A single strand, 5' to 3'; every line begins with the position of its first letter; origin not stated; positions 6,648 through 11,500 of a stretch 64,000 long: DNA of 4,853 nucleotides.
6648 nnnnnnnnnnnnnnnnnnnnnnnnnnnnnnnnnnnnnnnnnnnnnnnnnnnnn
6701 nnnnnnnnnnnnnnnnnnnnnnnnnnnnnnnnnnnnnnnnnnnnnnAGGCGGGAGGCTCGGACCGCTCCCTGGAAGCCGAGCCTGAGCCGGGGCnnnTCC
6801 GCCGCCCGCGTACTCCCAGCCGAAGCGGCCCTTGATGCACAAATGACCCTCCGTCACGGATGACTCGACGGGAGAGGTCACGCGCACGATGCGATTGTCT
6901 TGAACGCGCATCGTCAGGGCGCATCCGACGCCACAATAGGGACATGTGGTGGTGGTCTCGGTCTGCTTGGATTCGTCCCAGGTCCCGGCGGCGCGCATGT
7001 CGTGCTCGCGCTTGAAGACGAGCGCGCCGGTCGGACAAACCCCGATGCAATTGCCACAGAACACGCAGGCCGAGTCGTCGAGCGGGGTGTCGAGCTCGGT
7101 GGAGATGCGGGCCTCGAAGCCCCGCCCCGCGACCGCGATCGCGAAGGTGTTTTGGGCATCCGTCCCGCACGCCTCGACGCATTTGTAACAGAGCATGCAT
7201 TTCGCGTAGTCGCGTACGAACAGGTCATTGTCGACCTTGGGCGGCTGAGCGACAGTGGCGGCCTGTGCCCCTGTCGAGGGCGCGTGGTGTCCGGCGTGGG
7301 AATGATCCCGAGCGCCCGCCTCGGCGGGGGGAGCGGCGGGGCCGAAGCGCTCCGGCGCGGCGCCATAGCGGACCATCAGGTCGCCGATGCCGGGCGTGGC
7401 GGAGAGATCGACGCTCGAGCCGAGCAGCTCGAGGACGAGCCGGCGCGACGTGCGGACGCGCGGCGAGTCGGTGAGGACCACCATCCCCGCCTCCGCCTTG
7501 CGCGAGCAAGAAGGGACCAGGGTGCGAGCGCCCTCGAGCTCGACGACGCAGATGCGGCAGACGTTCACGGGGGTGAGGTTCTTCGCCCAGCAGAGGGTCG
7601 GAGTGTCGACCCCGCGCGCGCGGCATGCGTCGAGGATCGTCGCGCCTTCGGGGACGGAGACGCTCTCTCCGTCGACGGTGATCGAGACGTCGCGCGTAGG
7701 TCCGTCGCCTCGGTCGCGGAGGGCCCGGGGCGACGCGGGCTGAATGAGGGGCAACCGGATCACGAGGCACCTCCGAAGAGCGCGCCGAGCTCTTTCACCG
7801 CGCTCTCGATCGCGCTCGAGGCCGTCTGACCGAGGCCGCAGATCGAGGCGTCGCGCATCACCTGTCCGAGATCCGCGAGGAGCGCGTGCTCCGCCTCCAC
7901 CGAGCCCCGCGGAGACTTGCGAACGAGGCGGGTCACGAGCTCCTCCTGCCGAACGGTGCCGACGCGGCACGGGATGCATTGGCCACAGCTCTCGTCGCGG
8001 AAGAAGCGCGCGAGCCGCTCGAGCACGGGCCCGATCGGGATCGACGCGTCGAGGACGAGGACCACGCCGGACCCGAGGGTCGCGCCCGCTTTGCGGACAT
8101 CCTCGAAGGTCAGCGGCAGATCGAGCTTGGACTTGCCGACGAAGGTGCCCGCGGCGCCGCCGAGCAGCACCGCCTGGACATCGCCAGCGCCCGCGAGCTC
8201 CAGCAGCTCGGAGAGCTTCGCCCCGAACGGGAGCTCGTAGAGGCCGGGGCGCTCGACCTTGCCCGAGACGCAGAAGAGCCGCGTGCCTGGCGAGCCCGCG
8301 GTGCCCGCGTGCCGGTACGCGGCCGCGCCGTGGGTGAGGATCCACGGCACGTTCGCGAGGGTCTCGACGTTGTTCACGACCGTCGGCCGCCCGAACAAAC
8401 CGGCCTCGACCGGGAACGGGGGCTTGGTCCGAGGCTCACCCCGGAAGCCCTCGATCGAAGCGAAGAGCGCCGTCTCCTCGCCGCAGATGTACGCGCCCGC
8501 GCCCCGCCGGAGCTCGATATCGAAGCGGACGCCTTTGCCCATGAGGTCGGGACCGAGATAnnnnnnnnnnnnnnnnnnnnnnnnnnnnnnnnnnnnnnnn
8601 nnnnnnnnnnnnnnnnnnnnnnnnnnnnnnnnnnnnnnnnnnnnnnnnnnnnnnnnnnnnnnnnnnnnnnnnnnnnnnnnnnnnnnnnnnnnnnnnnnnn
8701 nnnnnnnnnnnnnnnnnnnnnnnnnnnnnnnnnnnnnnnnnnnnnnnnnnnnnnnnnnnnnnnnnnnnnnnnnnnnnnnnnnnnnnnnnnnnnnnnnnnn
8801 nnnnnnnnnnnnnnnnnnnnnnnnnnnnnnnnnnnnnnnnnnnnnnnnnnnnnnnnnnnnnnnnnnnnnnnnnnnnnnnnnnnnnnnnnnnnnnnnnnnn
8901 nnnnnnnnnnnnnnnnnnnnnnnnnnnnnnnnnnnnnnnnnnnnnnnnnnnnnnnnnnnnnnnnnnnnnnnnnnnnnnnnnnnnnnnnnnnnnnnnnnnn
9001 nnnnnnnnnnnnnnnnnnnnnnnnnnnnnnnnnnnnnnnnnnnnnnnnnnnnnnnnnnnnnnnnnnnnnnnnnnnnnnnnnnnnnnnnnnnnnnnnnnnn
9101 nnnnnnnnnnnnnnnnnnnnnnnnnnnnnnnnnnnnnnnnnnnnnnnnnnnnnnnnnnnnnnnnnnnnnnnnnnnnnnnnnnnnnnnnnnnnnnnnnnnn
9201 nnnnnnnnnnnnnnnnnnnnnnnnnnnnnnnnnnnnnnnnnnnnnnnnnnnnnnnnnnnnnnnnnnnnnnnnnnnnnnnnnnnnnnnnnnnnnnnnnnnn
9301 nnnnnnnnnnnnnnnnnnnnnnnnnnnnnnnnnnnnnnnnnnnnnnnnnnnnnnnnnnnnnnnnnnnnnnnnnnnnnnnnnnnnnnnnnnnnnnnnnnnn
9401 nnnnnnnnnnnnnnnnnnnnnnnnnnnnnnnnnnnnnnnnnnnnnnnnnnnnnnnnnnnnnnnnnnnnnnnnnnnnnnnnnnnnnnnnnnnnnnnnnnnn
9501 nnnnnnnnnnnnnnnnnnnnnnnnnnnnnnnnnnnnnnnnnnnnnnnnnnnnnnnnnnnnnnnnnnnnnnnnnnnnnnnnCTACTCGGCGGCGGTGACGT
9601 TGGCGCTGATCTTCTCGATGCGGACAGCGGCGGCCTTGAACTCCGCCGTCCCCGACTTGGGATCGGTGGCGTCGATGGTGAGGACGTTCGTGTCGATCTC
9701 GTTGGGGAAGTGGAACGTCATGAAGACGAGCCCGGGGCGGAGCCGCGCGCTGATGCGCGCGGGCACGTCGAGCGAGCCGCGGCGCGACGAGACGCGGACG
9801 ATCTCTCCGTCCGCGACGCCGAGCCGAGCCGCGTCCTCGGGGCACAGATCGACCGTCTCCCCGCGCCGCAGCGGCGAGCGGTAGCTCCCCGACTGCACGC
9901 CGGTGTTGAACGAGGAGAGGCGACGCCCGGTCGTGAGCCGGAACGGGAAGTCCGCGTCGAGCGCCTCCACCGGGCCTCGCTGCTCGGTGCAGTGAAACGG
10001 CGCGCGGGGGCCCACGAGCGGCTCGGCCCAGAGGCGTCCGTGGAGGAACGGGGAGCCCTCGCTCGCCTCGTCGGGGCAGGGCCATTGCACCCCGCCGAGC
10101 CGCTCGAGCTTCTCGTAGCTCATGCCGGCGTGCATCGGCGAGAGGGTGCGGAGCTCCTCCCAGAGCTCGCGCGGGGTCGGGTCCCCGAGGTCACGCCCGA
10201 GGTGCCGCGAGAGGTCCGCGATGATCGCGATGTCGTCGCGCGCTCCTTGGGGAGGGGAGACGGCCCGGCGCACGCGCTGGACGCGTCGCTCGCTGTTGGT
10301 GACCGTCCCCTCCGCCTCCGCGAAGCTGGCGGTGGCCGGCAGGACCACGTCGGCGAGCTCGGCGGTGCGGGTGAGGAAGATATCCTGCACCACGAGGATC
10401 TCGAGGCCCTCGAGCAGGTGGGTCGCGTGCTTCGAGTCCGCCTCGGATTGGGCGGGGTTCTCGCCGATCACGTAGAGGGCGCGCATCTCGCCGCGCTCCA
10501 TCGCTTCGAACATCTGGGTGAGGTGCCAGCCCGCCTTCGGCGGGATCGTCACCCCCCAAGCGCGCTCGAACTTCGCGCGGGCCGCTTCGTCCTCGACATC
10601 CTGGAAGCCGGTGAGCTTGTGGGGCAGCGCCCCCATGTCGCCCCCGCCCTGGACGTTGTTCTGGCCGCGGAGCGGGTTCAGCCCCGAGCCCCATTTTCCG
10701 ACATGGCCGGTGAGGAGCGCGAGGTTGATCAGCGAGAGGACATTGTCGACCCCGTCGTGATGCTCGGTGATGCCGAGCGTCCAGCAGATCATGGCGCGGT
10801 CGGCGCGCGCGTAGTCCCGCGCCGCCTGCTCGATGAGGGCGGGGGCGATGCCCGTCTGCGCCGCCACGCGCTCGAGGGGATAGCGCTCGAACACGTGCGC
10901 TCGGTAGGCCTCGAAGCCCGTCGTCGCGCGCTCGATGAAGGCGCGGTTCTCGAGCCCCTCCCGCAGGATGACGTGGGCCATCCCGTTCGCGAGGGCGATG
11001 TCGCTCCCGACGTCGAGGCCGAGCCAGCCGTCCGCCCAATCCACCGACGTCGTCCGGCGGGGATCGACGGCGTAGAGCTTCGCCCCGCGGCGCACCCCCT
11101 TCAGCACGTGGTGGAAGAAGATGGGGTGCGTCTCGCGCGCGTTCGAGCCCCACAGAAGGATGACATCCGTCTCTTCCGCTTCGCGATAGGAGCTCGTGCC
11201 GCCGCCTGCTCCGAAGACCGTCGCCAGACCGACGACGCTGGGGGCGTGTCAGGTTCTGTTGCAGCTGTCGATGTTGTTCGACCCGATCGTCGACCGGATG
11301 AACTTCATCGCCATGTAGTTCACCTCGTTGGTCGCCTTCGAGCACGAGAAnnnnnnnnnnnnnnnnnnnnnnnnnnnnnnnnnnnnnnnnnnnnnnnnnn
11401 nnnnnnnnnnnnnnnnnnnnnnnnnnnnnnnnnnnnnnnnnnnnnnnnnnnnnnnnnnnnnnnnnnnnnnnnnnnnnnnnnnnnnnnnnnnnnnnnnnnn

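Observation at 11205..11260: In-frame UGA at the FDH active-site position with a SECIS-like hairpin: predicted selenocysteine-containing formate dehydrogenase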

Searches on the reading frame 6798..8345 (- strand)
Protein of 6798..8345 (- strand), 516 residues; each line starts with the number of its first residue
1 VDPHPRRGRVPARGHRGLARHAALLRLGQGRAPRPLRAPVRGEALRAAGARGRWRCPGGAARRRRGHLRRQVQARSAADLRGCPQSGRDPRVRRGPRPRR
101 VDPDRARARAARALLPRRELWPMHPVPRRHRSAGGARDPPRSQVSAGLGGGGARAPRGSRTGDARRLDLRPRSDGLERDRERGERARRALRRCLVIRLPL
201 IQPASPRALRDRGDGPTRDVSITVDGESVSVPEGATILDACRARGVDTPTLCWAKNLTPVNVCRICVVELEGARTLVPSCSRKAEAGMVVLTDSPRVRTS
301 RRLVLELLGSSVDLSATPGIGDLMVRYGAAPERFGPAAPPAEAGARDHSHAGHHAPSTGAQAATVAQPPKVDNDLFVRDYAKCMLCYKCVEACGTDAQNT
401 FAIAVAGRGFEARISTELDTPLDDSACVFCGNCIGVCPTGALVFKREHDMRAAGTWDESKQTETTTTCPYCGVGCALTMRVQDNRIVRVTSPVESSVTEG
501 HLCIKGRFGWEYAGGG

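Call 8: search_protein_families(library=pfam, proteins=[window:6798-8345:-])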
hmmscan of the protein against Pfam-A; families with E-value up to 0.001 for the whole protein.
window:6798-8345:- (516 aa): 7 families
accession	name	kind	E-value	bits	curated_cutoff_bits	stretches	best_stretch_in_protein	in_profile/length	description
PF13510.11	Fer2_4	-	1.1e-20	73.9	22.8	1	218-294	2-81/82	2Fe-2S iron-sulfur cluster binding domain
PF04879.21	Molybdop_Fe4S4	-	5.4e-18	65.2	22.7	1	463-512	3-52/55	Molybdopterin oxidoreductase Fe4S4 domain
PF00037.32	Fer4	-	2.5e-08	33.8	21.1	2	422-442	3-23/24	4Fe-4S binding domain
PF12838.12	Fer4_7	-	6.4e-08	33.4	27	1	382-441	1-52/52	4Fe-4S dicluster domain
PF22117.2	Fer4_Nqo3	-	2.8e-07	31.1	27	1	379-442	7-66/67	NADH-quinone oxidoreductase subunit 3, ferredoxin-like domain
PF13237.11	Fer4_10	-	9.3e-07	29.1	25.5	1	423-475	5-48/53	4Fe-4S dicluster domain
PF13187.11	Fer4_9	-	2.9e-05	24.4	27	1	382-441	1-51/52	4Fe-4S dicluster domain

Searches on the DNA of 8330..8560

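Call 51: search_rna_families(source=window, start=8330, end=8560, threshold=evalue, max_evalue=10)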
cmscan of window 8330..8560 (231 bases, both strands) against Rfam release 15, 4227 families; matches with E-value up to 10: 4.
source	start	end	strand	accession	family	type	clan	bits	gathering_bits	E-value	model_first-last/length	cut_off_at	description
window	8432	8555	-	RF02208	WT1-AS_6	Gene; lncRNA;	-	18.7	80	5.2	1-121/121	no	WT1 antisense RNA conserved region 6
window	8369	8417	-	RF01370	CRISPR-DR57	Gene; CRISPR;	-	13.6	39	2.9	1-37/37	no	CRISPR RNA direct repeat element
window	8407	8489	-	RF01518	pRNA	Gene;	-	12.6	34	7.9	1-90/90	no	NoRC associated RNA, pRNA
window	8384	8456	-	RF01752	psaA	Cis-reg;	-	8.5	50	8.9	39-120/197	no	psaA RNA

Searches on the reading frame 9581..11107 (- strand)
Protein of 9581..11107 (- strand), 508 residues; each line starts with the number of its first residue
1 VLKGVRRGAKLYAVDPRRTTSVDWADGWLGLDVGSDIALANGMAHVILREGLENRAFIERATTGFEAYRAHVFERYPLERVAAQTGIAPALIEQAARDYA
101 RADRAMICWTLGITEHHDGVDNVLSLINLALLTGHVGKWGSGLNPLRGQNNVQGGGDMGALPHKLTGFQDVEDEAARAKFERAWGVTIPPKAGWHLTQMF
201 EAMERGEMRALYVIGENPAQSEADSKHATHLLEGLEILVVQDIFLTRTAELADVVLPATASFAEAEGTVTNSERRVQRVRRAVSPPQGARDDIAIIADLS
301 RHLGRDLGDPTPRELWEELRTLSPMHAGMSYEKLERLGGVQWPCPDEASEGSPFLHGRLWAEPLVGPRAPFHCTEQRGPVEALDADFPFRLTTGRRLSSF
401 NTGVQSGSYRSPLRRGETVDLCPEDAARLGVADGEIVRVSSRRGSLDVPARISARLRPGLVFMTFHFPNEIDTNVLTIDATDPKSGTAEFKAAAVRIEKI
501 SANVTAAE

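Call 14: find_related_loci(query=window:9581-11107:-, collection=genome_contigs, flank=10000)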
Query window:9581-11107:- (508 aa) in genome_contigs; peptide patterns used: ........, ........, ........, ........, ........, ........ (x = any residue, [..] = any of these).
527 stretches matched a pattern; 469 encode a relative of the query (tblastn E <= 1e-3); the best 80 are kept; 80 distinct loci.
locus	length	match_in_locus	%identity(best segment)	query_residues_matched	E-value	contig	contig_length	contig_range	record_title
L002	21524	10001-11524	85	1-508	0e+0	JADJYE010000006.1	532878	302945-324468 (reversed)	MAG: Polyangiaceae bacterium isolate Lyne_18-Q3-R50-59_BAT3C.601 tig00005179-10-5321780, whole genome shotgun sequence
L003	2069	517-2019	77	1-501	0e+0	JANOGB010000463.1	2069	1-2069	MAG: Planctomycetota bacterium isolate SOY_64_metabat_319 SOY_64_k141_401636, whole genome shotgun sequence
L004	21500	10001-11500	71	1-500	0e+0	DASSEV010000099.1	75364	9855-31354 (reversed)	MAG TPA_asm: Gaiellales bacterium isolate SMAG_U987 k141_1375870, whole genome shotgun sequence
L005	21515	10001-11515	71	1-506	0e+0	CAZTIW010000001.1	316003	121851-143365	MAG TPA_asm: uncultured Thermoanaerobaculia bacterium isolate SRP287453_co1_69 genome assembly, contig: NODE_9_length_31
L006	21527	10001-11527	74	1-508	0e+0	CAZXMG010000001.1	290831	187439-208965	MAG TPA_asm: uncultured Polyangiaceae bacterium isolate SRP287051_co1_88 genome assembly, contig: NODE_58_length_290831_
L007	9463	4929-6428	70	1-501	0e+0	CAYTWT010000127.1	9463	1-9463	MAG TPA_asm: uncultured Acidobacteriota bacterium isolate binchicken_co165_5 genome assembly, contig: k141_1736781, whol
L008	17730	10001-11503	69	1-501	0e+0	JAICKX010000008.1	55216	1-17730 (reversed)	MAG: Thermoleophilia bacterium isolate GZL_HY_2_bin.89 k141_5070554_length_55216_cov_15.1550, whole genome shotgun seque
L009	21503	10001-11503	70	1-501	0e+0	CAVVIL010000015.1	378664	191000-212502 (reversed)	MAG: uncultured Actinomycetes bacterium isolate MFD02840.bin.1.372 genome assembly, contig: contig_37056, whole genome s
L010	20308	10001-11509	69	1-502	0e+0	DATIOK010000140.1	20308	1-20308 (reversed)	MAG TPA_asm: Gaiellales bacterium isolate SMAG_U15821 k141_2337531, whole genome shotgun sequence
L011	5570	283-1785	69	1-500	0e+0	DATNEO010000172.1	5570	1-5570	MAG TPA_asm: Gaiellales bacterium isolate SMAG_U11270 k141_2849886, whole genome shotgun sequence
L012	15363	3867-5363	69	1-500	0e+0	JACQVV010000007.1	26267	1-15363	MAG: Planctomycetota bacterium isolate NC_groundwater_1472_Ag_S-0.65um_69_29 S_p65_S5_coassembly_k141_130113, whole geno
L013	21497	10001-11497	69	1-500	0e+0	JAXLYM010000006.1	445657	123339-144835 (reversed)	MAG: Polyangiaceae bacterium isolate STL-MYX13 C2.77.fa-6, whole genome shotgun sequence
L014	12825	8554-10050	68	1-500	0e+0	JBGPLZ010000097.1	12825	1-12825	MAG: Acidobacteriota bacterium isolate OBJ_0618_7090110_25 k141_2587692_length_12825_cov_21.6793, whole genome shotgun s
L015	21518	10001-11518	70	1-507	0e+0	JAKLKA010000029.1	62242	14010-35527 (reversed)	MAG: Polyangiaceae bacterium isolate MAG.220 MAG.220-scaffold_574, whole genome shotgun sequence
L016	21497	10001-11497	70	1-500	0e+0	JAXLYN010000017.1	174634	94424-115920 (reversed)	MAG: Polyangiaceae bacterium isolate STL-MYX14 C3.142.fa-17, whole genome shotgun sequence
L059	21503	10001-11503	66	1-501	0e+0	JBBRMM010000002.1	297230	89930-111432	MAG: Gaiellales bacterium isolate La1_metabat2.045 LA1C_B2.045_k141_3126831L_297230_cov_139.5600, whole genome shotgun s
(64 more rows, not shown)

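Call 58: search_protein_families(library=ncbifam, proteins=[L059:19359-20660:-, L059:17869-19401:-, L059:16566-17627:-, L059:14487-15341:-, L059:14748-15755:+, L059:15765-16403:-, L059:20768-21334:-, L059:15176-15934:+], max_evalue=0.00001)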
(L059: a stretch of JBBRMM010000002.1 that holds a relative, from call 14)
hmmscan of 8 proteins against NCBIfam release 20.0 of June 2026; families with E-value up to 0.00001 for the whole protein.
L059:19359-20660:- (434 aa): 4 families
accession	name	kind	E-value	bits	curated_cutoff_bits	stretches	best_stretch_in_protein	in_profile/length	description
TIGR00474.1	selA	equivalog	3.2e-153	510.8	267.9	1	6-432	1-449/455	L-seryl-tRNA(Sec) selenium transferase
NF047797.1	glminPNH3LysDgaE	equivalog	1e-21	77.4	600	1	70-432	9-354/367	D-glucosaminate-6-phosphate ammonia lyase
TIGR01437.1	selA_rel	subfamily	3.6e-21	75.5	385.3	1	70-433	7-356/363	DgaE family pyridoxal phosphate-dependent ammonia lyase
TIGR03576.1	pyridox_MJ0158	hypoth_equivalog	2.9e-06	26.7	304.45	1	232-329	158-250/346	TIGR03576 family pyridoxal phosphate-dependent enzyme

L059:17869-19401:- (511 aa): 22 families
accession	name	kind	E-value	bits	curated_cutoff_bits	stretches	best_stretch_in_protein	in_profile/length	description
TIGR00475.1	selB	equivalog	7.9e-105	351.7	242.25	2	22-377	2-341/581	selenocysteine-specific translation elongation factor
NF009373.0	PRK12736.1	subfamily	1.9e-46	158.6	452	1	21-359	13-380/394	elongation factor Tu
NF000766.0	PRK00049.1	subfamily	1.5e-45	155.7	449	1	21-360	13-383/396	elongation factor Tu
NF008969.0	PRK12317.1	subfamily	2.5e-45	154.9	502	1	46-332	61-361/426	elongation factor 1-alpha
NF009372.0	PRK12735.1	subfamily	6.1e-45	153.7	479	1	21-354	13-377/396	elongation factor Tu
TIGR00485.1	EF-Tu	equivalog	1.7e-43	148.9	522.4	1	21-360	13-381/394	elongation factor Tu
TIGR03680.1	eif2g_arch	equivalog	4e-42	144.9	514.5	2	71-237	81-255/407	translation initiation factor IF-2 subunit gamma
NF003077.0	PRK04000.1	equivalog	6.3e-42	144.2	315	2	71-237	85-259/412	translation initiation factor IF-2 subunit gamma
TIGR00483.1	EF-1_alpha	equivalog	2.7e-35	121.7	540.1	1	45-322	60-353/427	translation elongation factor EF-1 subunit alpha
TIGR02034.1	CysN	subfamily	2.1e-32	112.7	336.1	1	46-323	56-341/406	sulfate adenylyltransferase, large subunit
NF004035.0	PRK05506.1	subfamily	7.8e-32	110.3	715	1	45-323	79-365/632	bifunctional sulfate adenylyltransferase subunit 1/adenylylsulfate kinase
NF003478.0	PRK05124.1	equivalog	3.4e-30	105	590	1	46-323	83-368/475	sulfate adenylyltransferase subunit CysN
TIGR00487.1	IF-2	equivalog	9.8e-21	74.1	424.4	1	14-179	81-243/587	translation initiation factor IF-2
TIGR00231.1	small_GTP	domain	9.9e-11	41.7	42.5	1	23-179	6-160/164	GTP-binding protein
NF009381.0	PRK12740.1-5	subfamily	2.4e-09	36.2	583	1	45-134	49-136/692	elongation factor G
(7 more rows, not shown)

L059:16566-17627:- (354 aa): 0 families

L059:14487-15341:- (285 aa): 2 families
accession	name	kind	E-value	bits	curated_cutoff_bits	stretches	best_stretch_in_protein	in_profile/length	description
NF001943.0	PRK00724.1-2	equivalog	1.1e-93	313.2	269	1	17-283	6-273/274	formate dehydrogenase accessory sulfurtransferase FdhD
TIGR00129.1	fdhD_narQ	equivalog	3.2e-52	177.3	140.9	1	33-283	2-236/237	formate dehydrogenase accessory sulfurtransferase FdhD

L059:14748-15755:+ (336 aa): 0 families

L059:15765-16403:- (213 aa): 13 families
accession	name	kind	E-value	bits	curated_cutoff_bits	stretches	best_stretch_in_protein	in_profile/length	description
NF001855.0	PRK00576.1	equivalog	9.2e-29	100.4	205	1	19-182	7-172/197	molybdenum cofactor guanylyltransferase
NF011056.0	PRK14489.1-1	equivalog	2e-26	93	379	1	19-208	6-191/363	bifunctional molybdenum cofactor guanylyltransferase MobA/molybdopterin-guanine dinucleotide biosynthesis adaptor protein MobB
TIGR02665.1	molyb_mobA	equivalog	9.2e-25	87.7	151.85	1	20-205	2-184/186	molybdenum cofactor guanylyltransferase MobA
NF002741.0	PRK02726.1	equivalog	2.2e-23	82.9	179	1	20-207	9-192/200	molybdenum cofactor guanylyltransferase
NF001457.0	PRK00317.1-3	equivalog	5.6e-23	81.5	164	1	21-205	4-189/200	molybdenum cofactor guanylyltransferase MobA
TIGR03310.1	matur_MocA_YgfJ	equivalog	2e-15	57.3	186.45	1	21-146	2-134/188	molybdenum cofactor cytidylyltransferase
NF045665.1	NTPtran_DVU1551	equivalog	3e-14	52.8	315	1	20-209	2-189/359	DVU_1551 family NTP transferase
NF001837.0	PRK00560.1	equivalog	4.9e-12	46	182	1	21-211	11-189/196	molybdenum cofactor guanylyltransferase MobA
NF011059.0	PRK14490.1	equivalog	4.1e-11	42.6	354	1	20-175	182-338/374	bifunctional molybdenum cofactor guanylyltransferase MobA/molybdopterin-guanine dinucleotide biosynthesis adaptor protein MobB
NF011070.0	PRK14500.1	equivalog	1.3e-09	37.7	606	1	22-209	170-351/358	putative bifunctional molybdopterin-guanine dinucleotide biosynthesis protein MoaC/MobA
NF011057.0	PRK14489.1-2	subfamily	2.6e-08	33.5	541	1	20-188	8-179/363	bifunctional molybdenum cofactor guanylyltransferase MobA/molybdopterin-guanine dinucleotide biosynthesis adaptor protein MobB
NF010932.0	PRK14352.1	equivalog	9.1e-07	27.9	611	1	19-137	7-133/488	bifunctional UDP-N-acetylglucosamine diphosphorylase/glucosamine-1-phosphate N-acetyltransferase GlmU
TIGR00453.1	ispD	equivalog_domain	8e-06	25.4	181.3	0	21-140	2-128/219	2-C-methyl-D-erythritol 4-phosphate cytidylyltransferase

L059:20768-21334:- (189 aa): 0 families

L059:15176-15934:+ (253 aa): 0 families

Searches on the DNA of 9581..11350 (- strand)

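Call 25: search_rna_families(source=window, start=11100, end=11350, threshold=evalue, max_evalue=10, show_alignments=3)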
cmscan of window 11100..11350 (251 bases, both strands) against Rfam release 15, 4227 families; matches with E-value up to 10: 2.
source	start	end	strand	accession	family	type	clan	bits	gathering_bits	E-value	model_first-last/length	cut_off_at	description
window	11193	11254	-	RF01989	SECIS_3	Cis-reg;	-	13.8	63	2.5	1-59/59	no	Selenocysteine insertion sequence 3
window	11130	11206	-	RF01531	TB10Cs3H1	Gene; snRNA; snoRNA; HACA-box;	-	13.8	40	4.5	1-62/62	no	Trypanosomatid snoRNA TB10Cs3H1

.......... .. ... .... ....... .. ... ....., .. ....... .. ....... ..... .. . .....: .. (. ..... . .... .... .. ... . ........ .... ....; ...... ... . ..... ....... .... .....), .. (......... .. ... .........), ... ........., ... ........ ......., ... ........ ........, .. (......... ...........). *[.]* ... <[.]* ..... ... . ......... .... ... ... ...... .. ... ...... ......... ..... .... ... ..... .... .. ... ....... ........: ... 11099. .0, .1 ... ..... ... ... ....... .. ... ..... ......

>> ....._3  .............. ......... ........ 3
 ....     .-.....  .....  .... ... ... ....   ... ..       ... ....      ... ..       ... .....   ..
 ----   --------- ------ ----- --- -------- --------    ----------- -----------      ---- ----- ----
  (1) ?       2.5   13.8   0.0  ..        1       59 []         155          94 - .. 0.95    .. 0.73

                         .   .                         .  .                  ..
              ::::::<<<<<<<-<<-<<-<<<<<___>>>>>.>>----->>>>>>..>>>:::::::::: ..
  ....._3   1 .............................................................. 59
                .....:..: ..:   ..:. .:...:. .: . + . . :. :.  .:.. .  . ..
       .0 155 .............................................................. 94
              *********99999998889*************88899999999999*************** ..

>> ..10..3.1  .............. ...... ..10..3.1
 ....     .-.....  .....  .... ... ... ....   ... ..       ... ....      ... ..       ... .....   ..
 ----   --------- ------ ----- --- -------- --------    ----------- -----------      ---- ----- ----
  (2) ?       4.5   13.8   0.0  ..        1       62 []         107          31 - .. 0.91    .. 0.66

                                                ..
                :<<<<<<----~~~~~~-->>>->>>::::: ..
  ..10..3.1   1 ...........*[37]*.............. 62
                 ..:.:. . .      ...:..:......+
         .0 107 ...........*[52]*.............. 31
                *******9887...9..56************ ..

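Call 52: search_rna_families(source=L059, start=14300, end=21503, threshold=gathering)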
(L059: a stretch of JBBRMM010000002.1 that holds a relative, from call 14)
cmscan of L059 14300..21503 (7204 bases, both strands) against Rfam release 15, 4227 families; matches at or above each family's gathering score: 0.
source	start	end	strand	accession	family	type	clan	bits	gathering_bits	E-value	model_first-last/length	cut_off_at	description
